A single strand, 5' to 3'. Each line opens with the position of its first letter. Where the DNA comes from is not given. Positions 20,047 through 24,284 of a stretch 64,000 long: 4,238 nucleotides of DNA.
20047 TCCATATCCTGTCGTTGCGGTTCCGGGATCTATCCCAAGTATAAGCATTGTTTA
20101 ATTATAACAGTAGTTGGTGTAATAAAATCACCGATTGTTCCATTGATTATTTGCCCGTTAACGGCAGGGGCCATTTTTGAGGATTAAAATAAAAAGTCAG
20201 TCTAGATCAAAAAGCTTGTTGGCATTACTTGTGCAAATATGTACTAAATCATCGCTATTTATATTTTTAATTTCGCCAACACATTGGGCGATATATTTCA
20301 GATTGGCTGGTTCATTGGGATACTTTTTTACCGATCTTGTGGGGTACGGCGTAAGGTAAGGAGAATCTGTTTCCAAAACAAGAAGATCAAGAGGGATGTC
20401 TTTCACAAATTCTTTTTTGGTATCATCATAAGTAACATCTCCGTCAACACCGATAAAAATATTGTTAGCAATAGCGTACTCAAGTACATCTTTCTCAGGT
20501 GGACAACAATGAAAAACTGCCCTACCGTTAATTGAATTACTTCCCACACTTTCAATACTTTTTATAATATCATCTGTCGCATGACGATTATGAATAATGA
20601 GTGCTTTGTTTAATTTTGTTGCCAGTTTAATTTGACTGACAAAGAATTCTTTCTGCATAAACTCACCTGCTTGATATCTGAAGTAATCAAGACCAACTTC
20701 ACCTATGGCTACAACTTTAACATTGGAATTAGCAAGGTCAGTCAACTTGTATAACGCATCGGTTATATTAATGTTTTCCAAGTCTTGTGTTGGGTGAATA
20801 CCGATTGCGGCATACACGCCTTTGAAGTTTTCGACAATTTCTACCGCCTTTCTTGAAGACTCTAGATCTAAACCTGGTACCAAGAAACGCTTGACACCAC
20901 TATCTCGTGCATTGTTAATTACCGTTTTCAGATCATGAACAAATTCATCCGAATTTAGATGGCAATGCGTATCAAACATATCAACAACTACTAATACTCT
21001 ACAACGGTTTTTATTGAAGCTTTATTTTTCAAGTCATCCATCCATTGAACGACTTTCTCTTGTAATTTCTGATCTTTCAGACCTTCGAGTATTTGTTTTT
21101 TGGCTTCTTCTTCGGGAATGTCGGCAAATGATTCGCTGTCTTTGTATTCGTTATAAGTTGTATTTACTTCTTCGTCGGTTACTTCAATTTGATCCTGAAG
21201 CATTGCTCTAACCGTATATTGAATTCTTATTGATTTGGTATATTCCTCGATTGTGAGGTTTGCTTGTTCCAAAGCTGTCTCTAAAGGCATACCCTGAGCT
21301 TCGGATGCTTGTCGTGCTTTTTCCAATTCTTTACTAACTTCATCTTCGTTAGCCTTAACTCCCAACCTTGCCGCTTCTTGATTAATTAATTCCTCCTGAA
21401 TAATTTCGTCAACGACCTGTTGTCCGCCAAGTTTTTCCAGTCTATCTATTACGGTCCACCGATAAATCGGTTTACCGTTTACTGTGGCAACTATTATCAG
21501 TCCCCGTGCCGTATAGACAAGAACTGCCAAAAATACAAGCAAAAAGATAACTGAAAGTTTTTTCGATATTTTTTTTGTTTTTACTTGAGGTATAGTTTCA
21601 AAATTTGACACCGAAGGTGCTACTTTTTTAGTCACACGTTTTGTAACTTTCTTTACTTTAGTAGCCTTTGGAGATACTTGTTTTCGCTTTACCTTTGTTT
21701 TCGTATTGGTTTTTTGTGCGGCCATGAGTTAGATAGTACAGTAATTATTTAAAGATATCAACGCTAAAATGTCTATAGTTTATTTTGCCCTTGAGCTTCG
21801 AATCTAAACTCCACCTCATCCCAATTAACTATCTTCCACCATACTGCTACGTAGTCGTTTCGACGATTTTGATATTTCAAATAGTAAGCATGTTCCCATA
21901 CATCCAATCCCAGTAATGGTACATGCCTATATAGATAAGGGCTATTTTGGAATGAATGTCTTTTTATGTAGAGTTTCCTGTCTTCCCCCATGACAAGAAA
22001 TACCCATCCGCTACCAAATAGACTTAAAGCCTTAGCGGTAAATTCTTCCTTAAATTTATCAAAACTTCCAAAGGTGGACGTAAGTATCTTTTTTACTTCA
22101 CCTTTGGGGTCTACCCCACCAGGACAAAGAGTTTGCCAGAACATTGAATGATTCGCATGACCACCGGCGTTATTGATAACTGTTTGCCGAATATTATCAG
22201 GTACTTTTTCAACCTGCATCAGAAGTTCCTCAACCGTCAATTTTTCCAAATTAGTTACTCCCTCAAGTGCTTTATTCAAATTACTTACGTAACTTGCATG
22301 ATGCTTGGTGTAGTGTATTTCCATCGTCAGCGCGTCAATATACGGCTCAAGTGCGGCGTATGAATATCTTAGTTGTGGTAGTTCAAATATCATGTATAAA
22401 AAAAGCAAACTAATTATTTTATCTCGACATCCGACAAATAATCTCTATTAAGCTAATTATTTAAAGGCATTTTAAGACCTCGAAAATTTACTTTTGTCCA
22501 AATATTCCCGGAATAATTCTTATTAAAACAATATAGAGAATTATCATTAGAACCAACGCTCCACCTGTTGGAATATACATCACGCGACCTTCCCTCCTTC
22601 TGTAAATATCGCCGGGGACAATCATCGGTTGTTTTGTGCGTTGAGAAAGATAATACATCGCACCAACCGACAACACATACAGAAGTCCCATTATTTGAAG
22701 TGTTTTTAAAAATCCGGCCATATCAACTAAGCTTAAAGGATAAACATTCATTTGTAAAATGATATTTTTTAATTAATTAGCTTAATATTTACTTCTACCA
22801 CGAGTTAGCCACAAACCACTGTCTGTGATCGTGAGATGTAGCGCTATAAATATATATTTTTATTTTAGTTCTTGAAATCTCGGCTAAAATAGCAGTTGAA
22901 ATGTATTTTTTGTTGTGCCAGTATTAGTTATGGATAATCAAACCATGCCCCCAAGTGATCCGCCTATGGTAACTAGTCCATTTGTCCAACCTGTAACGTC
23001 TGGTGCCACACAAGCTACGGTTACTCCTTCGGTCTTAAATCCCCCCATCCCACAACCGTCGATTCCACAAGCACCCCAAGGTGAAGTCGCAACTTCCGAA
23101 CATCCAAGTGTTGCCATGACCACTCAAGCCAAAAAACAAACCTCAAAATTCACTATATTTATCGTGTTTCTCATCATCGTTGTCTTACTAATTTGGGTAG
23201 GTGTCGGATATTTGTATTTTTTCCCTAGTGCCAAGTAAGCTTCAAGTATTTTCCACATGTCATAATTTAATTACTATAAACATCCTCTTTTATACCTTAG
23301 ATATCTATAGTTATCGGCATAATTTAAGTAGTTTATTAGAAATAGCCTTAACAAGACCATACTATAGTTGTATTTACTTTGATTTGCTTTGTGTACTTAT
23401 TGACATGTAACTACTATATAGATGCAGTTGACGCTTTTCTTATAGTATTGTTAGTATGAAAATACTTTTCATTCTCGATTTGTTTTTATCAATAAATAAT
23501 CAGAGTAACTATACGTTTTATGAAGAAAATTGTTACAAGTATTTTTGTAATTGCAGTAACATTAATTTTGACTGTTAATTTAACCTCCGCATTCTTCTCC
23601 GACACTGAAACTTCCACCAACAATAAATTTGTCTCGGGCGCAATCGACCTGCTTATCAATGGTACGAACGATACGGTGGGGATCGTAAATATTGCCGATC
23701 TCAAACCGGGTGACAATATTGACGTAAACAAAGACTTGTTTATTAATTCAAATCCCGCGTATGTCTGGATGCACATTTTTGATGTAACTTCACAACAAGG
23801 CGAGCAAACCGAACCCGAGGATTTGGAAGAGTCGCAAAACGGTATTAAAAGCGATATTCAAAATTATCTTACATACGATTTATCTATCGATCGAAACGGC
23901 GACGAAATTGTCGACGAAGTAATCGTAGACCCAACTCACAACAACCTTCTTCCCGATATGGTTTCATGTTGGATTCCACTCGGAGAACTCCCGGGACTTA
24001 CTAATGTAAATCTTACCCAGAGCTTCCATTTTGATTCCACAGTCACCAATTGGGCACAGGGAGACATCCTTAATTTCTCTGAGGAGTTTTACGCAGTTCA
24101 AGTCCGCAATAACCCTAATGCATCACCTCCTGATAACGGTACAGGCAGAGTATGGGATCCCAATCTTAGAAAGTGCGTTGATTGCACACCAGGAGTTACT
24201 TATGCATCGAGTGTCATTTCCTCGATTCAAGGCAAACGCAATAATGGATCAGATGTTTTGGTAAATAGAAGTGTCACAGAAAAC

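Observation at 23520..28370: Four-gene TasA/camelysin-SipW surface-fibre-like module in a streamlined genome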

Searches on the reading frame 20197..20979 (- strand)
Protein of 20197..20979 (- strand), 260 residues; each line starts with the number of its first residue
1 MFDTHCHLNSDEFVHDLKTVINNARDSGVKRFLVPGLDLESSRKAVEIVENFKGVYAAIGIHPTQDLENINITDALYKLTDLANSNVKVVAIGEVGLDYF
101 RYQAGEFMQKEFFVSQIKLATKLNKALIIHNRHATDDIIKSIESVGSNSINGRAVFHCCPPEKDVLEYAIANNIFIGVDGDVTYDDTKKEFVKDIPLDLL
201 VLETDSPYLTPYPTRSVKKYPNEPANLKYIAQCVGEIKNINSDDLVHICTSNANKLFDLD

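Call 57: search_protein_families(library=pfam, proteins=[window:20197-20979:-], max_evalue=0.0001)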
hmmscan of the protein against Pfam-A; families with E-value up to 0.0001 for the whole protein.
window:20197-20979:- (260 aa): 1 family
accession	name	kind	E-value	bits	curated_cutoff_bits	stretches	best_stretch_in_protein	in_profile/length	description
PF01026.27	TatD_DNase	-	2.6e-64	217.5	27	1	2-257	1-252/253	TatD related DNase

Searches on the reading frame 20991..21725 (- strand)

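Call 57: search_protein_families(library=pfam, proteins=[window:20991-21725:-], max_evalue=0.0001)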
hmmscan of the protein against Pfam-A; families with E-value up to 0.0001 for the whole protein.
window:20991-21725:- (244 aa): 1 family
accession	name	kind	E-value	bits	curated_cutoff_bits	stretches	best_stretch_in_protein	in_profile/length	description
PF13624.11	SurA_N_3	-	3.8e-08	33.8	27.2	1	101-175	84-161/162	SurA-like N-terminal domain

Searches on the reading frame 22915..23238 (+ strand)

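Call 3: search_protein_families(library=pfam, proteins=[window:22915-23238:+], max_evalue=0.1)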
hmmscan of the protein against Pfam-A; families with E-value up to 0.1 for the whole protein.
window:22915-23238:+ (107 aa): 1 family
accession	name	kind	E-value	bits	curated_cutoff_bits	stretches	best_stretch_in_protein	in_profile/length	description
PF06781.17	CrgA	-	0.09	13.4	24.8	0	63-100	18-55/89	Cell division protein CrgA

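Call 4: search_protein_families(library=ncbifam, proteins=[window:22915-23238:+], max_evalue=0.1)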
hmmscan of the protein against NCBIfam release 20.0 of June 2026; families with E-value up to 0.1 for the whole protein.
window:22915-23238:+ (107 aa): 3 families
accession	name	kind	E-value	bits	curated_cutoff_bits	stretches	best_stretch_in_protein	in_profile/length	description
NF006283.1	PRK08455.1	equivalog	0.013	15.2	187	1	69-97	8-36/182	flagellar basal body-associated protein FliL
NF047765.1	LIC_13387_fam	subfamily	0.042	13.5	33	1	71-104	80-113/131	LIC_13387 family protein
NF004285.1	PRK05696.1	equivalog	0.048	13.5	179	1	70-104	9-42/171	flagellar basal body-associated protein FliL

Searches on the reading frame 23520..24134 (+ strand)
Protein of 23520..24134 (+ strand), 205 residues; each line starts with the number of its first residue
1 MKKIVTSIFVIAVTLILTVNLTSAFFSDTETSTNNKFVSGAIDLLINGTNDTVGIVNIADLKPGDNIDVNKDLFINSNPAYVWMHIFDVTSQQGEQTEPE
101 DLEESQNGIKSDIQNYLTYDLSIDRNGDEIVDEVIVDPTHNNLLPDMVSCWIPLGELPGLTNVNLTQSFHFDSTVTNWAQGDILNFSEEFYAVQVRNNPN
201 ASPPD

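Call 87: search_protein_representatives(protein=window:23520-24134:+)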
Query: 205 residues. Proteins with E-value up to 0.001 (for the whole library): 1247; up to 1e-10: 244; up to 1e-30: 30. The best 150 are listed.
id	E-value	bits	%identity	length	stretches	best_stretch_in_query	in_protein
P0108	1.2e-79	283.1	65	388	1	1-204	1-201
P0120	5.0e-69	248.4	57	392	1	2-205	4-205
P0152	4.2e-68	245.4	61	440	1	1-204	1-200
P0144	1.9e-65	236.8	61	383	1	1-205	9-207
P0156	6.8e-59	215.4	57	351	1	3-205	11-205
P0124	1.2e-58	214.6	56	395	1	1-204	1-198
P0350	7.7e-58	211.9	56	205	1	1-204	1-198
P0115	5.0e-57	209.3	58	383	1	1-204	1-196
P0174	3.3e-55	203.3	58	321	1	1-202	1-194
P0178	3.5e-52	193.5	55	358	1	1-200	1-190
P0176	4.6e-51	189.8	51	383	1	1-199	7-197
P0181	7.2e-48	179.4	51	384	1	13-204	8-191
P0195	3.5e-47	177.1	48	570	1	1-204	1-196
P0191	8.7e-47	175.8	45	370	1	1-204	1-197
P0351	6.8e-42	159.9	53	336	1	39-205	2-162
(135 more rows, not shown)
